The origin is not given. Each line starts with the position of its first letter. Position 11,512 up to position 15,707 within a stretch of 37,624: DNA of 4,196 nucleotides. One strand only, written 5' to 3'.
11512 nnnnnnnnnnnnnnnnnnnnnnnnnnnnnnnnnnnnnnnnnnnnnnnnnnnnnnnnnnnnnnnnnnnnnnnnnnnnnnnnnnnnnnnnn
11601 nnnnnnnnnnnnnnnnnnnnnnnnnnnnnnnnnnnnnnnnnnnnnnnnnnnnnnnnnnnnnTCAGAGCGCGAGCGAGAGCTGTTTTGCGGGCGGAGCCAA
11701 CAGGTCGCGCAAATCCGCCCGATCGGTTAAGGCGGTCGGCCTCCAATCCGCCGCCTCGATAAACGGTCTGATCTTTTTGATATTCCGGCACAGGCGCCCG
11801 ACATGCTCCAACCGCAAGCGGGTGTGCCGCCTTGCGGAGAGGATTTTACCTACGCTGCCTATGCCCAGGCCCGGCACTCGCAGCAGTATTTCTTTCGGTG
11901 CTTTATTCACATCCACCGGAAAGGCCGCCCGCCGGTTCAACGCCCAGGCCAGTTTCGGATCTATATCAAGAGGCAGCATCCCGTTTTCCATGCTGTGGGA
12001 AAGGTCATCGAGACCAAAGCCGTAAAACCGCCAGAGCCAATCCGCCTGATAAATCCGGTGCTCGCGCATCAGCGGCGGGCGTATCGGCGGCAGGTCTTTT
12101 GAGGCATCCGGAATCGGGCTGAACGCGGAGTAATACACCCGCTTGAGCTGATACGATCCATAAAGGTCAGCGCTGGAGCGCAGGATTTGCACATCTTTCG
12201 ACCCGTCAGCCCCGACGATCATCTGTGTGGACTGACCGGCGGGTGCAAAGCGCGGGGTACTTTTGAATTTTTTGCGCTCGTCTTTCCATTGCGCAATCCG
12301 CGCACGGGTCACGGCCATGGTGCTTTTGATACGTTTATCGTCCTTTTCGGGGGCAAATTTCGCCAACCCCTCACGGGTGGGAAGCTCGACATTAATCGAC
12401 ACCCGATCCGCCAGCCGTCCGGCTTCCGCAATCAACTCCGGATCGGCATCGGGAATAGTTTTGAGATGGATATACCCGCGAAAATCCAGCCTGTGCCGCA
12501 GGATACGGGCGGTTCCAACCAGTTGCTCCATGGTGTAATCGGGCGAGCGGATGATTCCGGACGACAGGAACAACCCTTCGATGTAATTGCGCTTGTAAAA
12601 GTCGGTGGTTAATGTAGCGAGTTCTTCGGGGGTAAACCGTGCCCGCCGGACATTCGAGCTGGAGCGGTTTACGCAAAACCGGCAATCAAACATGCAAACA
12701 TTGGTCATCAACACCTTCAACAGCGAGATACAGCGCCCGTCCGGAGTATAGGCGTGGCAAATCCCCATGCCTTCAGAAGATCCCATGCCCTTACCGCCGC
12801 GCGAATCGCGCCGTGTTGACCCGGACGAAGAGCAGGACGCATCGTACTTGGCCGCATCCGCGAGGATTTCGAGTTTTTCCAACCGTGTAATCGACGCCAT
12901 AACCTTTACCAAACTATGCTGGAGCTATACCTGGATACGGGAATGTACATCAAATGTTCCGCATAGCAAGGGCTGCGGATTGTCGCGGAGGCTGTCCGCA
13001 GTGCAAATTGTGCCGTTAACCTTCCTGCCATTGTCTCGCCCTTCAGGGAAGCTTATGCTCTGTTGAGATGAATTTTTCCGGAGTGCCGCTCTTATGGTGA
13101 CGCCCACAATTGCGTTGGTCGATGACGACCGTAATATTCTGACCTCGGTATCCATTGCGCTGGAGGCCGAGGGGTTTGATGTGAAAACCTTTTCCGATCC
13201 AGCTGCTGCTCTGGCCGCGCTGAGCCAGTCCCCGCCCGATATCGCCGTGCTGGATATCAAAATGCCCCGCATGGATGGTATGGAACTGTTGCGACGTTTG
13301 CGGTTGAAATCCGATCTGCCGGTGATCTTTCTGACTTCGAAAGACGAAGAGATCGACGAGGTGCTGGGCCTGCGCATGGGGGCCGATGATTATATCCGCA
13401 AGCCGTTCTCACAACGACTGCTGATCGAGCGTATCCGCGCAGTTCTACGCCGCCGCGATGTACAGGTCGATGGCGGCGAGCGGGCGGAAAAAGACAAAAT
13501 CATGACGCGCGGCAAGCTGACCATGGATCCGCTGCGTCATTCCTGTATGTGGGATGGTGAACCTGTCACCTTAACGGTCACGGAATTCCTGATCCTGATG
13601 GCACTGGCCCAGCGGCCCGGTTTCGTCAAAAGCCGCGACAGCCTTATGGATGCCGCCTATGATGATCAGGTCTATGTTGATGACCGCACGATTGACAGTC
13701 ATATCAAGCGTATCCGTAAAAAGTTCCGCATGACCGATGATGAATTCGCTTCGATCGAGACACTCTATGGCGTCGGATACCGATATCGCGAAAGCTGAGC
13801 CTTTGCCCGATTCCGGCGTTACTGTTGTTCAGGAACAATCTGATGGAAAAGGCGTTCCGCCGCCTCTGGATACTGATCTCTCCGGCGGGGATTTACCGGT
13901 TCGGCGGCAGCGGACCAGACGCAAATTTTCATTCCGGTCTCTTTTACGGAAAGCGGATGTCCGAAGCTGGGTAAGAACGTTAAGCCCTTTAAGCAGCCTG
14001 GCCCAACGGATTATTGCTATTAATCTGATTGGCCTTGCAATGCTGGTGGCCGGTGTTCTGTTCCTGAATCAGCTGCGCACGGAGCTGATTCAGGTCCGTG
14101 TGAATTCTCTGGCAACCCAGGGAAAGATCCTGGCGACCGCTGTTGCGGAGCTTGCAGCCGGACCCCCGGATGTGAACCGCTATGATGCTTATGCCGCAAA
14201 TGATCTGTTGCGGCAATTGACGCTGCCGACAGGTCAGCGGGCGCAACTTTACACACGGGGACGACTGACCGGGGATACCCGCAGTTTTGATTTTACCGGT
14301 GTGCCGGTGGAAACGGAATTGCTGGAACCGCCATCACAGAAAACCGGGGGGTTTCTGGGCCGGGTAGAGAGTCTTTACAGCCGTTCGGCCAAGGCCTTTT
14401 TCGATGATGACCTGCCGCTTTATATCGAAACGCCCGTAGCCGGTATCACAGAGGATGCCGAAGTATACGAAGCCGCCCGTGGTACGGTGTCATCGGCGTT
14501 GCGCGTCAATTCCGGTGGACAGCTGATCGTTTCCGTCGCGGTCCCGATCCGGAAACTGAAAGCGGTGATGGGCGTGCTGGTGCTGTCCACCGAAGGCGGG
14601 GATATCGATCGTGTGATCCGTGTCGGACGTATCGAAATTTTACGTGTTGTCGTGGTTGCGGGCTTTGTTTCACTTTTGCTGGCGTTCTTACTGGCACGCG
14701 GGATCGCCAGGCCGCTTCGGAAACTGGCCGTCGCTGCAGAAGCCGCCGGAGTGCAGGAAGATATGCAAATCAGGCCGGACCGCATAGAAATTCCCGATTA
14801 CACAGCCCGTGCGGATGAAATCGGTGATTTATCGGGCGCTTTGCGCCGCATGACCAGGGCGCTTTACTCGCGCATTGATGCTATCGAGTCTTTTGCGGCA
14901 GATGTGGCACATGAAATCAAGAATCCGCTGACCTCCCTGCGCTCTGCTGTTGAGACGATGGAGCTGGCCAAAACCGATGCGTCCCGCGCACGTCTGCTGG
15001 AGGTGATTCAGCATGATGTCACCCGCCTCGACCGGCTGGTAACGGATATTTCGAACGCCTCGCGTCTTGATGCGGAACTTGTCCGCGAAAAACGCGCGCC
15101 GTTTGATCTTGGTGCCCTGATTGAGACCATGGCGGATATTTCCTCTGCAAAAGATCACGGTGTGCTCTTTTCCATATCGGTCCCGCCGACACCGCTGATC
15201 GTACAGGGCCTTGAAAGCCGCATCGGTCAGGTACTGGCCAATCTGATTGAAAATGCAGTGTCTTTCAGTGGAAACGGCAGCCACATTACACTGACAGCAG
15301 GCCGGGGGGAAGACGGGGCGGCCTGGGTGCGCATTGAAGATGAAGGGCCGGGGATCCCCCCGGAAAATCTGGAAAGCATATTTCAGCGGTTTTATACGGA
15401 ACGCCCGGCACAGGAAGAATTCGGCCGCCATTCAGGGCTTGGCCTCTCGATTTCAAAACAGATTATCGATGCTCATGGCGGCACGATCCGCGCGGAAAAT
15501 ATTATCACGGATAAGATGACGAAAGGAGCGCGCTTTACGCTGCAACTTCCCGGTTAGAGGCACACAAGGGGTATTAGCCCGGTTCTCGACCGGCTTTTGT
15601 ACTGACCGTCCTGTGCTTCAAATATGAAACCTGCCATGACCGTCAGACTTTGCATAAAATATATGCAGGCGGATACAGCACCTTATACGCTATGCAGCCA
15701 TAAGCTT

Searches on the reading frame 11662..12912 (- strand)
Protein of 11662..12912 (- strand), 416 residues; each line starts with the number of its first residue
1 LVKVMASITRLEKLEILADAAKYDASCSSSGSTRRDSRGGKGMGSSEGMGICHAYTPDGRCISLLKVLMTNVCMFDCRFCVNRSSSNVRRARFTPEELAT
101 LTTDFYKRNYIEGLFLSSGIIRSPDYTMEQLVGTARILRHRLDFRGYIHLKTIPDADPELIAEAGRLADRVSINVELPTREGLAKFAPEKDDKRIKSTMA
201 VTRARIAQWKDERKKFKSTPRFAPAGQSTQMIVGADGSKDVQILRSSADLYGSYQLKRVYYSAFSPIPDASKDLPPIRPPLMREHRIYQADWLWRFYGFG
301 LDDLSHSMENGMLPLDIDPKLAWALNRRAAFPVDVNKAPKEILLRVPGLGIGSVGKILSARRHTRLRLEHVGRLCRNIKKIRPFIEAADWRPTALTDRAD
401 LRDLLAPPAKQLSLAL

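Call 65: search_protein_families(library=pfam, proteins=[window:11662-12912:-], max_evalue=0.00001)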
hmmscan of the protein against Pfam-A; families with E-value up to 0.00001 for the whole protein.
window:11662-12912:- (416 aa): 1 family
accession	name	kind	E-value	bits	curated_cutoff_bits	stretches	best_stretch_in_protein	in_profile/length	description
PF04055.27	Radical_SAM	-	1.1e-08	35.8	29.5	1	68-200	2-134/166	Radical SAM superfamily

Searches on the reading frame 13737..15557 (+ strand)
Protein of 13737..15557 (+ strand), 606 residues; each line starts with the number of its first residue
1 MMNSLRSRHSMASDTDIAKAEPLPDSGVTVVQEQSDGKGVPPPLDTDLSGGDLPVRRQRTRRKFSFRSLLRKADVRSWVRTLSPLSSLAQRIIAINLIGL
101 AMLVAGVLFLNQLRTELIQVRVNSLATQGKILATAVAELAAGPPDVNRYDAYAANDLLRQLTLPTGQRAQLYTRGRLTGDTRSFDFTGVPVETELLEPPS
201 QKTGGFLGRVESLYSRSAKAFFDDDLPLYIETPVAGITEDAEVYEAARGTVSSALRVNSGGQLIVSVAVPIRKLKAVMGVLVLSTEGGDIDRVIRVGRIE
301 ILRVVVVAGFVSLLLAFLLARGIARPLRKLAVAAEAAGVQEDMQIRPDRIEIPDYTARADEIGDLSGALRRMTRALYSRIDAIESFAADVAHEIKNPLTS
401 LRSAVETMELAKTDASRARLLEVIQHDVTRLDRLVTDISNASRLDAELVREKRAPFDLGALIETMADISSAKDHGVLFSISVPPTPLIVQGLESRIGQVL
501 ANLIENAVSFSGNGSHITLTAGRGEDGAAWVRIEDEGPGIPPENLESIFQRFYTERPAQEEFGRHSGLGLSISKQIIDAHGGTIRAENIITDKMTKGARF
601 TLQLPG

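Call 65: search_protein_families(library=pfam, proteins=[window:13737-15557:+], max_evalue=0.00001)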
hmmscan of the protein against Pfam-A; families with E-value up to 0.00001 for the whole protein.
window:13737-15557:+ (606 aa): 4 families
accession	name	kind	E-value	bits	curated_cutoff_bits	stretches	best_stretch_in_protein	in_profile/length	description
PF02518.31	HATPase_c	-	8.6e-26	91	26.4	1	493-605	3-108/111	Histidine kinase-, DNA gyrase B-, and HSP90-like ATPase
PF13755.11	Sensor_TM1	-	1.4e-18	66.9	26.6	1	84-140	8-65/68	Sensor N-terminal transmembrane domain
PF00512.31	HisKA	-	3.5e-14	53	26.9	1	384-447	3-66/66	His Kinase A (phospho-acceptor) domain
PF13756.12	Stimulus_sens_1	-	6.8e-10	39.8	29.8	1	154-261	6-111/111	Stimulus-sensing domain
